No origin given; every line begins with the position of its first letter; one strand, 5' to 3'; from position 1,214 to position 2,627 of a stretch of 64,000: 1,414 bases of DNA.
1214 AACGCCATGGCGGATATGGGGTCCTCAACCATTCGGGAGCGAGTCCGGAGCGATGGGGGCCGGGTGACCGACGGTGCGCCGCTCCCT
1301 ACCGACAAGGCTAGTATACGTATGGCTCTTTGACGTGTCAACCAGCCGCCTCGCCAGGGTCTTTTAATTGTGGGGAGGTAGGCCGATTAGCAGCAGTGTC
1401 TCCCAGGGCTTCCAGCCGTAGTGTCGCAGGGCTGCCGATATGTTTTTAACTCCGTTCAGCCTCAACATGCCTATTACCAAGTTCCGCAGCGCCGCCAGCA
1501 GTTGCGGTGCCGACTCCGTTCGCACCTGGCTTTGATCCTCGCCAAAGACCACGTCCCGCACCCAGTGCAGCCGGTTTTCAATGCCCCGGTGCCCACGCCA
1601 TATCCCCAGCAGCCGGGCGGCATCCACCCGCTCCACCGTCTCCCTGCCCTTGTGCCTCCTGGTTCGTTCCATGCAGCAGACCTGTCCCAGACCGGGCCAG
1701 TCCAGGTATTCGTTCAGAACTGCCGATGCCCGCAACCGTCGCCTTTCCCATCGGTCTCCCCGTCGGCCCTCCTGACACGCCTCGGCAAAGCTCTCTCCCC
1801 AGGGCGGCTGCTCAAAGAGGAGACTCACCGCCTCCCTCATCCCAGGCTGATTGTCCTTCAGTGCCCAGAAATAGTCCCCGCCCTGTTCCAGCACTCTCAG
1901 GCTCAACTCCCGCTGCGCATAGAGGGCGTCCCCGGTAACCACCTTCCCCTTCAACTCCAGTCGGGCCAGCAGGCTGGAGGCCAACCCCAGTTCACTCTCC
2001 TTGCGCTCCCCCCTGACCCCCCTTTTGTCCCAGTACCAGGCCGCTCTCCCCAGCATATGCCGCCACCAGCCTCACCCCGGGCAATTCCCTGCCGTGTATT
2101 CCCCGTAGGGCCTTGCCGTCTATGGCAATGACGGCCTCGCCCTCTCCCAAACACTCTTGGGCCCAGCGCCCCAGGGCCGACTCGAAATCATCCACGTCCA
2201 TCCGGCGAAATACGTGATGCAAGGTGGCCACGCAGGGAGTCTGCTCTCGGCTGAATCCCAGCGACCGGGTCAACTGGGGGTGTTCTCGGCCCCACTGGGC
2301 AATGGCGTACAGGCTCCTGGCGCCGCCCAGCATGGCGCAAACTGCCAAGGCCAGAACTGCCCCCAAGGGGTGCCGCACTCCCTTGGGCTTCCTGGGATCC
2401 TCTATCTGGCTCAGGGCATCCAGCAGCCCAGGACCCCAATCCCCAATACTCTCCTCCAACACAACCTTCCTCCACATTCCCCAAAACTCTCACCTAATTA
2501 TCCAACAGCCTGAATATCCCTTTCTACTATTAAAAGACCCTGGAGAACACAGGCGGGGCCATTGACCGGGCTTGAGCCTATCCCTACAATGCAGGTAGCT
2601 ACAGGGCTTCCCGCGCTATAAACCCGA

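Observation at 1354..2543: The ISAs1-family element carries the same termini as the abundant intergenic MITE: putative autonomous partner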

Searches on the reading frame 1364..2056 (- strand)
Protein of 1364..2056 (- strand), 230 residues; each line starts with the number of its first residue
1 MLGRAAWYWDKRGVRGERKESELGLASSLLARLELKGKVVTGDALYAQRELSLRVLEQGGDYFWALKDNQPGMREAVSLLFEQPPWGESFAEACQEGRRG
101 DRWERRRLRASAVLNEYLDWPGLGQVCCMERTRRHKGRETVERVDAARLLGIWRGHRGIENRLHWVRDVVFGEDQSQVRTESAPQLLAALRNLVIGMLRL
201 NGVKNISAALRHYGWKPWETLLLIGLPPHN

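Call 4: search_protein_families(library=pfam, proteins=[window:1364-2056:-], max_evalue=0.01)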
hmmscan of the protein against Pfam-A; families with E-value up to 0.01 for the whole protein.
window:1364-2056:- (230 aa): 1 family
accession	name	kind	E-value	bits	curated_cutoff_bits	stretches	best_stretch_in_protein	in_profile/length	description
PF01609.27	DDE_Tnp_1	-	1.3e-06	28.7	23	1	20-194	61-197/200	Transposase DDE domain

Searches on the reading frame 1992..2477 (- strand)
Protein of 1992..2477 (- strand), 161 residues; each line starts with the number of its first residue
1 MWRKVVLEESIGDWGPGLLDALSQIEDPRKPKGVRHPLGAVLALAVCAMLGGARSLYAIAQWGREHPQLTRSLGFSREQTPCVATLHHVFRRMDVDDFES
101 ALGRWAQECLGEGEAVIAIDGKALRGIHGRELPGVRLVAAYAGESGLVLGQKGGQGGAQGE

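Call 4: search_protein_families(library=pfam, proteins=[window:1992-2477:-], max_evalue=0.01)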
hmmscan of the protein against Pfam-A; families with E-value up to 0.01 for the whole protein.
window:1992-2477:- (161 aa): 1 family
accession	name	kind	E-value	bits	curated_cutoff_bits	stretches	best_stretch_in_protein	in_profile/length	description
PF13808.11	DDE_Tnp_1_assoc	-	7.7e-23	80.8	32.3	1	20-106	2-88/88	DDE_Tnp_1-associated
